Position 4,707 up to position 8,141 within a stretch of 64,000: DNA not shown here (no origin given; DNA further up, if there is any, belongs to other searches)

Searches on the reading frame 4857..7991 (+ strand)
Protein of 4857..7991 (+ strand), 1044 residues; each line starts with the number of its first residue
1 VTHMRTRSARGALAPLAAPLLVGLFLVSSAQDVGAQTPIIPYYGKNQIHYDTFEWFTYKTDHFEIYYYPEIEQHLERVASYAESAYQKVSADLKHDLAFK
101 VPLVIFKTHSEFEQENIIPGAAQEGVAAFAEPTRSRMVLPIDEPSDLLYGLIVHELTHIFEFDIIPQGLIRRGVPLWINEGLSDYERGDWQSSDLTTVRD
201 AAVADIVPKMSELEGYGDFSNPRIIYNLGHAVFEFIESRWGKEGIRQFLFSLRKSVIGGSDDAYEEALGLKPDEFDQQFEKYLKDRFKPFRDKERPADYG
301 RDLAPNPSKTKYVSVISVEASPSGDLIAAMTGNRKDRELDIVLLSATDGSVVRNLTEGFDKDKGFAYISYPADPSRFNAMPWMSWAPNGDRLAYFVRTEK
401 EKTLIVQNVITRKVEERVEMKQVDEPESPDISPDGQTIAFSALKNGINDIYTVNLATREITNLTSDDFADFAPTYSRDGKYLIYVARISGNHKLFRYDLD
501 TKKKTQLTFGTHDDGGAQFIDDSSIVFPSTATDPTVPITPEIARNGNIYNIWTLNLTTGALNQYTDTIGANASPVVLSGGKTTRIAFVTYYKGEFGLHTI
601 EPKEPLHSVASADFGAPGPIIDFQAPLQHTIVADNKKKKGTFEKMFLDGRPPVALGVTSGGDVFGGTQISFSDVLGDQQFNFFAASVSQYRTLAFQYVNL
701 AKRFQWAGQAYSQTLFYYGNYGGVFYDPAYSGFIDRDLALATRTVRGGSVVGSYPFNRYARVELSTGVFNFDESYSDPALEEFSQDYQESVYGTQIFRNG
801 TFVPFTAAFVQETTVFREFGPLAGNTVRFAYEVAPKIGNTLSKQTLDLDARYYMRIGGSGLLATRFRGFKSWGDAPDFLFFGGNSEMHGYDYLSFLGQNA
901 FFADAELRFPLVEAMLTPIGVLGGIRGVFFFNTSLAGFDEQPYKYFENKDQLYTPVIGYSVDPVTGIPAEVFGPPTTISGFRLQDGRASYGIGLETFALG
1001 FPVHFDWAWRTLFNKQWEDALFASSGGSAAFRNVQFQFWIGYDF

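Call 63: search_protein_families(library=pfam, proteins=[window:4857-7991:+], max_evalue=0.00001)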
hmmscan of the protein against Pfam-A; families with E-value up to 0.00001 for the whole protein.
window:4857-7991:+ (1044 aa): 2 families
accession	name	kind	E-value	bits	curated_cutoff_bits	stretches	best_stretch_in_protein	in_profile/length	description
PF07676.18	PD40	-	8.5e-10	38.8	20.9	0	463-496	4-38/38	WD40-like Beta Propeller Repeat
PF13485.12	Peptidase_MA_2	-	4e-06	27.2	32.4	0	87-283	7-199/201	Peptidase MA superfamily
